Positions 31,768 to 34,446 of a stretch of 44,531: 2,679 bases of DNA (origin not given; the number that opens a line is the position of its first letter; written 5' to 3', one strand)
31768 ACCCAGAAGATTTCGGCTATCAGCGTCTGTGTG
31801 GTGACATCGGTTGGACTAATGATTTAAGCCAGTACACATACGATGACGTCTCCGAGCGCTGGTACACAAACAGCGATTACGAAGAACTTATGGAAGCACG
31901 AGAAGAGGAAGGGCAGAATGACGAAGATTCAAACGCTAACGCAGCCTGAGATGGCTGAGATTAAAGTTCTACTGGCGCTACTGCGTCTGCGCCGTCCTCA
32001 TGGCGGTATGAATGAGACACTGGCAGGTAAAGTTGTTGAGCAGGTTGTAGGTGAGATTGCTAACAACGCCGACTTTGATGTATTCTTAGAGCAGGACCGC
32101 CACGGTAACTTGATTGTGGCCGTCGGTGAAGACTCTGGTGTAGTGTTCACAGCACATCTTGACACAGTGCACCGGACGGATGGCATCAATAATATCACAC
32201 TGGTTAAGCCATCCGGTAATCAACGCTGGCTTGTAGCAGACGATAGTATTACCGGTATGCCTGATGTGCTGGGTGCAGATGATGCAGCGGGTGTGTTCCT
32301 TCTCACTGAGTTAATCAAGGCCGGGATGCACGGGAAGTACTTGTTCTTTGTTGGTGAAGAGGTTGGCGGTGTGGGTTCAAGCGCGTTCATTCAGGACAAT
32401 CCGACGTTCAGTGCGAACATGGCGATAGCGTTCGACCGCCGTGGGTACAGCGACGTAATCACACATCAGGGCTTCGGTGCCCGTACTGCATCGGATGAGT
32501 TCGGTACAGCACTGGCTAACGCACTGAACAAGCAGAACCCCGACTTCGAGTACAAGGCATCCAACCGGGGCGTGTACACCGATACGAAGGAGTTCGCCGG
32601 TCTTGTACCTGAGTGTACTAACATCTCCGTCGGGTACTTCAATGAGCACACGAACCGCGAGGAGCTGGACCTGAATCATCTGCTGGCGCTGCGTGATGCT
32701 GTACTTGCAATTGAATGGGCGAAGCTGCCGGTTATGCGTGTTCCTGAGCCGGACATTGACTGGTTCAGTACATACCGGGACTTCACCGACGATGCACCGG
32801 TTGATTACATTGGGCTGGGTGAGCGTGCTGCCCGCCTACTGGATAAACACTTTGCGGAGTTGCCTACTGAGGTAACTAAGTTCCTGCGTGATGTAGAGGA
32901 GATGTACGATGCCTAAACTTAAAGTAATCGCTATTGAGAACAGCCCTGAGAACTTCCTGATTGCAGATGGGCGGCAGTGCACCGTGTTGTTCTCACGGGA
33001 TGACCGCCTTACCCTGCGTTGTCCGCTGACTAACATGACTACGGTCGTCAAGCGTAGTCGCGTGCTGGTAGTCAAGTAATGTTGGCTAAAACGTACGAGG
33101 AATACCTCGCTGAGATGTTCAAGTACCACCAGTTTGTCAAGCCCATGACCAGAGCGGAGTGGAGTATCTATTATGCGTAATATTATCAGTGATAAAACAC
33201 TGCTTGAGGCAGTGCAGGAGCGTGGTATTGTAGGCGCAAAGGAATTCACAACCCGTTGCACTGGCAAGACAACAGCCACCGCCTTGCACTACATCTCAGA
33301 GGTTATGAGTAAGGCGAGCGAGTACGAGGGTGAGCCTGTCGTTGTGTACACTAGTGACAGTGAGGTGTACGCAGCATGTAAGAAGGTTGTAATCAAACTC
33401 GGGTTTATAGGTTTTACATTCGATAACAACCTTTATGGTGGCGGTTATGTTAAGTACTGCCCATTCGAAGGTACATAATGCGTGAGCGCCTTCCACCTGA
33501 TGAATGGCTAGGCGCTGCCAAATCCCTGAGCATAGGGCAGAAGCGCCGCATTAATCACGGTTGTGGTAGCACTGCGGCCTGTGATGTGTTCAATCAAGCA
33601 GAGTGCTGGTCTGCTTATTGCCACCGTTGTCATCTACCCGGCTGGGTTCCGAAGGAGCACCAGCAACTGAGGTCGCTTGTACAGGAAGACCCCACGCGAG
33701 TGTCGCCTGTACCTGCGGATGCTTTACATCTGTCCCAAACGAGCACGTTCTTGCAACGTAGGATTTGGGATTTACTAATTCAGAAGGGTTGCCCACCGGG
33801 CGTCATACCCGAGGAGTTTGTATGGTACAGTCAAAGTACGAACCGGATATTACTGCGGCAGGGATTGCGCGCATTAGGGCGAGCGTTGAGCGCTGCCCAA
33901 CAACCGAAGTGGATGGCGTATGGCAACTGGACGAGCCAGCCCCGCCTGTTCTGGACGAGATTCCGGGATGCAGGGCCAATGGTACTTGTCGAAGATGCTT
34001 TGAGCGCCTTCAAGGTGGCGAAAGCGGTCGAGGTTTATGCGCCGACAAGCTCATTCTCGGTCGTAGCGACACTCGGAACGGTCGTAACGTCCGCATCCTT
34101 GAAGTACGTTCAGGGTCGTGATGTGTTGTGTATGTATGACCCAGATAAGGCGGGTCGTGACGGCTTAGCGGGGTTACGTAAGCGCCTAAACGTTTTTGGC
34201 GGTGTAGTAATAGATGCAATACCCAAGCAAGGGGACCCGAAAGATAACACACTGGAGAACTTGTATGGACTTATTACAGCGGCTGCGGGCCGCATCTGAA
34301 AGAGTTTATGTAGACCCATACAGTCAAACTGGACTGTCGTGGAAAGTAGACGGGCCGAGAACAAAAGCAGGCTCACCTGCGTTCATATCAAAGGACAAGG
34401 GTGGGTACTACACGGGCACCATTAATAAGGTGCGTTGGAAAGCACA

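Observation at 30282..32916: Translationally coupled early pair: 555-aa orphan protein plus an intact M28-type zinc peptidase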

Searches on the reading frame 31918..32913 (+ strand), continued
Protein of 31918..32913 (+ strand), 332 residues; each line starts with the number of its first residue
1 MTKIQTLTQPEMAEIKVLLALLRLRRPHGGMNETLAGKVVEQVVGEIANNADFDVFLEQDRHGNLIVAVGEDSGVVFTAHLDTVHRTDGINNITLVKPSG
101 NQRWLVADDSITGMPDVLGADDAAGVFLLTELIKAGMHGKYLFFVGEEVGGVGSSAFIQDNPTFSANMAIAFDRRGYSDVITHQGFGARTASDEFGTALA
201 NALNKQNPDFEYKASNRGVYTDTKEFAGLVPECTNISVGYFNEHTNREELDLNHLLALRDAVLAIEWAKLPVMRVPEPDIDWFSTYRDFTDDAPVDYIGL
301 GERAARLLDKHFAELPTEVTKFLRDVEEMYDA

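Call 42: get_annotated_region(hit=H174, flank=5000)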
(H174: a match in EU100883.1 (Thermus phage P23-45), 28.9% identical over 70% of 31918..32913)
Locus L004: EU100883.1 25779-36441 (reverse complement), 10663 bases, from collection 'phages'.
description: Thermus phage P23-45, complete genome.
organism: Thermus phage P23-45 (NCBI taxid 2914006)
taxonomy: Viruses; Duplodnaviria; Heunggongvirae; Uroviricota; Caudoviricetes; Oshimavirus; Oshimavirus P2345
host: Thermus thermophilus; source: -; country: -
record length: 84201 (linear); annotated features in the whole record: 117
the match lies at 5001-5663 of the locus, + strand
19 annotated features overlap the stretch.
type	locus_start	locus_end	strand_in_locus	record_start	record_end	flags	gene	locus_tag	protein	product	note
CDS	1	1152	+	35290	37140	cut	-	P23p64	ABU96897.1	hypothetical protein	-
CDS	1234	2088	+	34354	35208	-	-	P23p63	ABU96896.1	hypothetical protein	-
CDS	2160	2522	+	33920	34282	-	-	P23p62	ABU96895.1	hypothetical protein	-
CDS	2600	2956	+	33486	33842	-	-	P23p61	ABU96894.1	hypothetical protein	-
CDS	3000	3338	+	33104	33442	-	-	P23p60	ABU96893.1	conserved hypothetical protein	-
CDS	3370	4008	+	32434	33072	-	-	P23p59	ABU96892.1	hypothetical protein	-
CDS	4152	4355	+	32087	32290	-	-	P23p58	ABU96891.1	hypothetical protein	-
CDS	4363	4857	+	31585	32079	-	-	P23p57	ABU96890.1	hypothetical protein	-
CDS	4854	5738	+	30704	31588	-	-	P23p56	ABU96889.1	metal-dependent hydrolase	-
CDS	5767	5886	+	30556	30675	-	-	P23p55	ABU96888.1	hypothetical protein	-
CDS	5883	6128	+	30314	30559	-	-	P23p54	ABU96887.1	hypothetical protein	-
CDS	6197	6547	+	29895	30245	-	-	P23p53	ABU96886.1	conserved hypothetical protein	polysaccharide-binding domain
CDS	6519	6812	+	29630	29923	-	-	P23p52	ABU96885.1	hypothetical protein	-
CDS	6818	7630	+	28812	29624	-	-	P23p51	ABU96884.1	chaperone/ATP-dependent lon protease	-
CDS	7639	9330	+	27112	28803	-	-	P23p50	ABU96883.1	Von Willebrand factor type A domain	-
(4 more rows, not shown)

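Call 43: get_annotated_region(hit=H176, flank=5000)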
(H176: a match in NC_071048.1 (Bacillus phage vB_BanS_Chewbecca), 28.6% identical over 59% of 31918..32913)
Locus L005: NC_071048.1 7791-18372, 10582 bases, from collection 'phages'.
description: Bacillus phage vB_BanS_Chewbecca, complete genome.
organism: Bacillus phage vB_BanS_Chewbecca (NCBI taxid 2894786)
taxonomy: Viruses; Duplodnaviria; Heunggongvirae; Uroviricota; Caudoviricetes; Joanripponvirinae; Tsamsavirus; Tsamsavirus chewbecca
host: Bacillus anthracis Sterne; source: soil; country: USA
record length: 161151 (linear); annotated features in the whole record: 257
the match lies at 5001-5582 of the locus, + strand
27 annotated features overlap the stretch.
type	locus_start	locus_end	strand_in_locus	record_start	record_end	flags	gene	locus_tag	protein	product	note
CDS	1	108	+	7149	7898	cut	-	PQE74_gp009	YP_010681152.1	HNH endonuclease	gp9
CDS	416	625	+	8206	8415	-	-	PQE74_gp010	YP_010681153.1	hypothetical protein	gp10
CDS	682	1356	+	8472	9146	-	-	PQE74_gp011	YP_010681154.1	kinase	gp11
CDS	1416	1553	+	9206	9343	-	-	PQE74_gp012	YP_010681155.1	hypothetical protein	gp12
CDS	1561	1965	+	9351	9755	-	-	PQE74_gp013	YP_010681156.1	hypothetical protein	gp13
CDS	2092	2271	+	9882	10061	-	-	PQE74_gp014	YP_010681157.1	hypothetical protein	gp14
CDS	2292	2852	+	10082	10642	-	-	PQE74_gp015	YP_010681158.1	ocr-like anti-restriction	gp15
CDS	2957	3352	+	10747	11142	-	-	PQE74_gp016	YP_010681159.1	hypothetical protein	gp16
CDS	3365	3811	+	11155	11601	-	-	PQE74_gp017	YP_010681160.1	hypothetical protein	gp17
CDS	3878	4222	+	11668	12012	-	-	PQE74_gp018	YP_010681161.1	hypothetical protein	gp18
CDS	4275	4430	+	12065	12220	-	-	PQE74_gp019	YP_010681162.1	hypothetical protein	gp19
CDS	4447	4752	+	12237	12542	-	-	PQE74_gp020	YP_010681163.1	hypothetical protein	gp20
CDS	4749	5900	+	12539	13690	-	-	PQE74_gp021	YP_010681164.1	peptidase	gp21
CDS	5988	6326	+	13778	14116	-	-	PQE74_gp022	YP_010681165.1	hypothetical protein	gp22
CDS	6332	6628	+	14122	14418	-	-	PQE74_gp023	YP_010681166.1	hypothetical protein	gp23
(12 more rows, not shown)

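Call 56: find_related_loci(query=A3, collection=viral_contigs, flank=4000)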
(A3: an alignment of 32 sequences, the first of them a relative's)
Query A3 (332 aa) in viral_contigs; peptide patterns used: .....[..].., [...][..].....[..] (x = any residue, [..] = any of these).
600 stretches matched a pattern (row limit reached: there are more); 501 encode a relative of the query (tblastn E <= 1e-3); the best 80 are kept; 80 distinct loci.
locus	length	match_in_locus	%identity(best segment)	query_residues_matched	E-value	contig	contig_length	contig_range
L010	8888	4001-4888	56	25-329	2e-104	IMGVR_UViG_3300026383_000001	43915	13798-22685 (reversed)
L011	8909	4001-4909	53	7-319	2e-97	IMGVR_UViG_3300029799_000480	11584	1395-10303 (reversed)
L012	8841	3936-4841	53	7-319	2e-96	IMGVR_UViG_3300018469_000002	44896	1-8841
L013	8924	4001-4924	49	16-327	9e-92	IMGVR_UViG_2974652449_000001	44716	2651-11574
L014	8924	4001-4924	49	16-327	9e-92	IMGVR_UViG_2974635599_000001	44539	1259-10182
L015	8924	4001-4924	48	16-327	3e-91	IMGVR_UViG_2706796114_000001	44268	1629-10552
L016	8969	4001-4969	50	1-327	2e-90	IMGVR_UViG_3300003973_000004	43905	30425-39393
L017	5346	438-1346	48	17-327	8e-90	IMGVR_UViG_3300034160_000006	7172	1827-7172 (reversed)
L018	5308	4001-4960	50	16-329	6e-88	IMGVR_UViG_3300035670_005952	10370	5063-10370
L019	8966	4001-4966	49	3-332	5e-87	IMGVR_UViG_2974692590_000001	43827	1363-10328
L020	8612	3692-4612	50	16-327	2e-85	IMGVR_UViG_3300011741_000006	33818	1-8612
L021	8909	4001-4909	49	16-327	8e-84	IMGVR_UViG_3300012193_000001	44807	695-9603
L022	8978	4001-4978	48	3-332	1e-89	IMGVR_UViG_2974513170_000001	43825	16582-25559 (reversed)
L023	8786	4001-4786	45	15-287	2e-61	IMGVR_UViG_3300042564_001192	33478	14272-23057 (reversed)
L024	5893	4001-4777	47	15-286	3e-61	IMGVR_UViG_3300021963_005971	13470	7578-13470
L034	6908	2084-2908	43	16-296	9e-58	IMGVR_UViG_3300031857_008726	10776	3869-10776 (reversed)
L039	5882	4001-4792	41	16-294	6e-57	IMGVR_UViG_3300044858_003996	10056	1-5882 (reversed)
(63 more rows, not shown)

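Call 59: search_solved_structures(query=A3, max_evalue=0.01, show_alignments=3)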
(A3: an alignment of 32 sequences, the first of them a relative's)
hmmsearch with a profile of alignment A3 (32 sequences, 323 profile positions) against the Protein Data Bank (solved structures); distinct sequences matched with E-value up to 0.01: 6.
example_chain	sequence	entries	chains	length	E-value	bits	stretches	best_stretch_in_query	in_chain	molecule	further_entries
3gb0_A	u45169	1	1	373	7.7e-12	48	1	40-144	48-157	Peptidase T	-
3rza_A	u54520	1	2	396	8.7e-11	44.6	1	50-142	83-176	tripeptidase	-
2cf4_A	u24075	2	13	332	9.8e-06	28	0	20-68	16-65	PROTEIN PH0519 | COBALT-ACTIVATED PEPTIDASE TET1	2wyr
3mru_A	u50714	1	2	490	0.00019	23.8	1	19-135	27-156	Aminoacyl-histidine dipeptidase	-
2qyv_A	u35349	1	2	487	0.00045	22.5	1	19-135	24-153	Xaa-His dipeptidase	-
2fvg_A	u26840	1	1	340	0.0022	20.2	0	85-142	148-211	endoglucanase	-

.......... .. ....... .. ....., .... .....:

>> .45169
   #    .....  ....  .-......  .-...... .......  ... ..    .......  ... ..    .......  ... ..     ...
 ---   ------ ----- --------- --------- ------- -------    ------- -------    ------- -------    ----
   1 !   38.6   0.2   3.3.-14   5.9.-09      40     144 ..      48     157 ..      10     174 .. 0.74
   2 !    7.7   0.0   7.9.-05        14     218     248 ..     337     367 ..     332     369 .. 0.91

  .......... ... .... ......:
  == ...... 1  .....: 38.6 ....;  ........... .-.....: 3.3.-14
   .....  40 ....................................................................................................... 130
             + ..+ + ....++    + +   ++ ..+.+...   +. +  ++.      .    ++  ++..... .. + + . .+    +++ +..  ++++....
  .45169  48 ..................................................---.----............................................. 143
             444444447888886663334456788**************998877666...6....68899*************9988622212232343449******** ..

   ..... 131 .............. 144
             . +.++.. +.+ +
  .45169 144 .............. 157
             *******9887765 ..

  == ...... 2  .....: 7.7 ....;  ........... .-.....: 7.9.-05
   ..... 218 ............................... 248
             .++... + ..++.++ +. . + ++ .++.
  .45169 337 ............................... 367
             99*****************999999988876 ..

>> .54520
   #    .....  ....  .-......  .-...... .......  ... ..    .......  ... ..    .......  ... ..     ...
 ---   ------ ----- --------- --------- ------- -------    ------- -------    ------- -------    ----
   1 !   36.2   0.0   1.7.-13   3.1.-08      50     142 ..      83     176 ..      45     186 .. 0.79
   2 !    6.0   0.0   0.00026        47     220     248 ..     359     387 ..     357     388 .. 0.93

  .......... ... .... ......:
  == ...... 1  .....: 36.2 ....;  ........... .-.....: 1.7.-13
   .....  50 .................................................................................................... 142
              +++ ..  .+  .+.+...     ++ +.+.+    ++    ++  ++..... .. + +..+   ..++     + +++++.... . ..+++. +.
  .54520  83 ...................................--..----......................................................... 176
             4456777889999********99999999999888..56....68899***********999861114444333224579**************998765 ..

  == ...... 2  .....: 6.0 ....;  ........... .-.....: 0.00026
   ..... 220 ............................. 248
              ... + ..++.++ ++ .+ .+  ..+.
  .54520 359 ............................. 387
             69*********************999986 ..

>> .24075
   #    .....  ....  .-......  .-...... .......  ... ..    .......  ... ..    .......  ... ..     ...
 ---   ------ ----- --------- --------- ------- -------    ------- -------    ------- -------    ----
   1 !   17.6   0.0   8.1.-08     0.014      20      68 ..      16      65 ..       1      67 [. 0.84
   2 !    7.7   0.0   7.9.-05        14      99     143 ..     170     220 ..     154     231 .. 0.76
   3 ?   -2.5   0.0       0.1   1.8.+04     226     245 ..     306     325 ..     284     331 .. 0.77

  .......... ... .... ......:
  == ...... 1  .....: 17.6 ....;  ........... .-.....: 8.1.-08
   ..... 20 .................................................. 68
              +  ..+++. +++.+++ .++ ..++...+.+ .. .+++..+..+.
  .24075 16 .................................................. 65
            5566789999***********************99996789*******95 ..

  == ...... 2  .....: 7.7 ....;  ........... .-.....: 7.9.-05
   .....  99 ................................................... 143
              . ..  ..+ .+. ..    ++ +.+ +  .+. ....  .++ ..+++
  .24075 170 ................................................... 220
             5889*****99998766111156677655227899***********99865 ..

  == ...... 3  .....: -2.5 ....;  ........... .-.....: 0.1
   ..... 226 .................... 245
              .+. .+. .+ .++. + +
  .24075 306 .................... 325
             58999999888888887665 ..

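Call 69: search_protein_families(library=pfam, proteins=[L034:5054-5671:+, L039:26-460:+, L034:200-346:+, L034:4800-5048:+, L034:4431-4625:+, L023:5107-5310:+], max_evalue=0.01)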
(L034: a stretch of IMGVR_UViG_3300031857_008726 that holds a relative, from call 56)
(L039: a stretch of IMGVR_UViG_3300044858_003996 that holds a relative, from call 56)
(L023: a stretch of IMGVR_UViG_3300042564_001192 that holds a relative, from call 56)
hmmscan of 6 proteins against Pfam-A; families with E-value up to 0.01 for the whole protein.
L034:5054-5671:+ (206 aa): 0 families

L039:26-460:+ (145 aa): 0 families

L034:200-346:+ (49 aa): 0 families

L034:4800-5048:+ (83 aa): 0 families

L034:4431-4625:+ (65 aa): 0 families

L023:5107-5310:+ (68 aa): 0 families

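Call 88: search_protein_families(library=pfam, alignment_id=A3, max_evalue=0.01)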
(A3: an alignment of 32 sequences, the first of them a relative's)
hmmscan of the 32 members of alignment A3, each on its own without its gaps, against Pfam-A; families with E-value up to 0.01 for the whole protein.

A. member 1, P0019 (332 aa): 2 families
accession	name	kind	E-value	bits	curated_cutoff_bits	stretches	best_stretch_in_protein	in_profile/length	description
PF04389.22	Peptidase_M28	-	6.7e-07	29.7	21.3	1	72-215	12-138/193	Peptidase family M28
PF03927.19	NapD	-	0.004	17.6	28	1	40-96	15-70/76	NapD protein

B. families by the number of members that match (of 32 scanned): 4 families
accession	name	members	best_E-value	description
PF04389.22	Peptidase_M28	28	1.2e-08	Peptidase family M28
PF01546.33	Peptidase_M20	10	8.6e-08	Peptidase family M20/M25/M40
PF05343.19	Peptidase_M42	5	3.6e-06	M42 glutamyl aminopeptidase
PF03927.19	NapD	1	0.004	NapD protein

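Call 90: find_related_loci(query=A3, collection=genome_contigs, flank=4000)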
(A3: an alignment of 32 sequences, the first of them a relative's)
Query A3 (332 aa) in genome_contigs; peptide patterns used: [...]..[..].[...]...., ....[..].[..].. (x = any residue, [..] = any of these).
152 stretches matched a pattern; 49 encode a relative of the query (tblastn E <= 1e-3); 49 distinct loci.
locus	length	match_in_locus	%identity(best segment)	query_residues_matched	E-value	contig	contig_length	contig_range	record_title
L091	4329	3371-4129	46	15-279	4e-58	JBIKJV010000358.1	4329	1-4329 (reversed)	MAG: Phycisphaerales bacterium isolate ME2014-07-04_3300034018_group5_bin62 Rohwer_bin1603_scaffold_28620_c1, whole geno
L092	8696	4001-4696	43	45-279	5e-54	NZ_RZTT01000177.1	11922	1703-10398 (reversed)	Mesorhizobium sp. M7A.T.Ca.US.000.02.2.1 NODE_177_length_11922_cov_4.46325, whole genome shotgun sequence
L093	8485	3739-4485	38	1-276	5e-52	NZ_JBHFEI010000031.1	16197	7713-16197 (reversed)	Ciceribacter sp. sgz301302 L159_scaffold31, whole genome shotgun sequence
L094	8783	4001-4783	41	25-287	4e-52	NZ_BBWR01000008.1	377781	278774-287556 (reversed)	Aureimonas frigidaquae strain JCM 14755, whole genome shotgun sequence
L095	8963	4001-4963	35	1-324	2e-50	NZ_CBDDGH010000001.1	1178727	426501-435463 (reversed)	MAG: Shimia sp. isolate 55def827-5203-438c-bc92-c19a9597a467 contig_1, whole genome shotgun sequence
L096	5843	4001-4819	38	14-294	1e-49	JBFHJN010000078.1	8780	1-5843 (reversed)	MAG: Coriobacteriia bacterium isolate Mix_sand07.2021.05.G.64 k141_2392802_length_8780_cov_32.0240, whole genome shotgun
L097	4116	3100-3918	38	14-294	1e-49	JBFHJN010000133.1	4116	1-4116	MAG: Coriobacteriia bacterium isolate Mix_sand07.2021.05.G.64 k141_54811_length_4116_cov_20.2453, whole genome shotgun s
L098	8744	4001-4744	39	13-279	3e-49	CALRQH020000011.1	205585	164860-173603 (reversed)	MAG: Mesorhizobium carmichaelinearum isolate JJ-M6D1-105-2-m1-bin325 genome assembly, contig: JJ-M6D1-105-C25, whole gen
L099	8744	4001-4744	39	14-284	5e-49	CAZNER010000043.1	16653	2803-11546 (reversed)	MAG TPA_asm: uncultured Candidatus Saccharibacteria bacterium isolate binchicken_co334_336 genome assembly, contig: NODE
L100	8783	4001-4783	38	18-303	3e-48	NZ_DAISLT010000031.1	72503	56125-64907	MAG: Novosphingobium sp. isolate CTOTU50391 NODE_47_length_72503_cov_6.364910, whole genome shotgun sequence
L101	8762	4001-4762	39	5-276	6e-48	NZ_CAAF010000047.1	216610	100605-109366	Mesorhizobium sp. STM 4661, whole genome shotgun sequence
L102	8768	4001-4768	38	18-288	3e-47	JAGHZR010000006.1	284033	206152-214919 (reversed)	MAG: Novosphingobium sp. isolate BIN1 scaffold6_cov0, whole genome shotgun sequence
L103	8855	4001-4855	40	7-279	1e-46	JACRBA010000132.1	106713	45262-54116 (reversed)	MAG: Burkholderiales bacterium isolate NC_groundwater_1608_Pr3_B-0.1um_71_17 SR-2_scaffold_141_2256825, whole genome sho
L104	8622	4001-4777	35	15-284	4e-46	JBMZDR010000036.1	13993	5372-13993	MAG: Flavobacteriaceae bacterium isolate ME_XS_2203_1_bin_29 ME_XS_2203_1_bin_29_37, whole genome shotgun sequence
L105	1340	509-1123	41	58-274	1e-46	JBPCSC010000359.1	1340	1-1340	MAG: Methylococcaceae bacterium S1Ck117_2383838_flag_0_multi_6.9509_len_1340, whole genome shotgun sequence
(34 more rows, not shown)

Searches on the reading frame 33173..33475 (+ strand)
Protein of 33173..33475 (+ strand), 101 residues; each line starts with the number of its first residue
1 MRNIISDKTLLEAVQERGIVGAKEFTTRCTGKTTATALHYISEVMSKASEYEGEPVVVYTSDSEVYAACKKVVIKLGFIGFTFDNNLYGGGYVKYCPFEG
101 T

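Call 25: search_protein_families(library=phrogs, proteins=[window:33173-33475:+], max_evalue=0.001)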
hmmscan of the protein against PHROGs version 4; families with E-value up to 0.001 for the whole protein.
window:33173-33475:+ (101 aa): 3 families
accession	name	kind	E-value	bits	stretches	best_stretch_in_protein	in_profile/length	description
phrog_25669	-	unknown function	8.1e-13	49.4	1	1-99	120-218/234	-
phrog_18700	-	unknown function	3.2e-11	44.6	1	1-99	1-97/176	-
phrog_6703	-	unknown function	4.4e-06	27.7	1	2-47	116-162/229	-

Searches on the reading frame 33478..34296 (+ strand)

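Call 25: search_protein_families(library=phrogs, proteins=[window:33478-34296:+], max_evalue=0.001)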
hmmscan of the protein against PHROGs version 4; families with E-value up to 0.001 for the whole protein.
window:33478-34296:+ (273 aa): 3 families
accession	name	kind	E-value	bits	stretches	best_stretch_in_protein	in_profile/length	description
phrog_47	-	DNA, RNA and nucleotide metabolism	8.8e-33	114.9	1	4-262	25-326/947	DNA primase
phrog_8634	-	DNA, RNA and nucleotide metabolism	4.1e-13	50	1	1-100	1-98/228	DNA primase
phrog_22173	-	DNA, RNA and nucleotide metabolism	2.4e-07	31.8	1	139-262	6-126/133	DNA primase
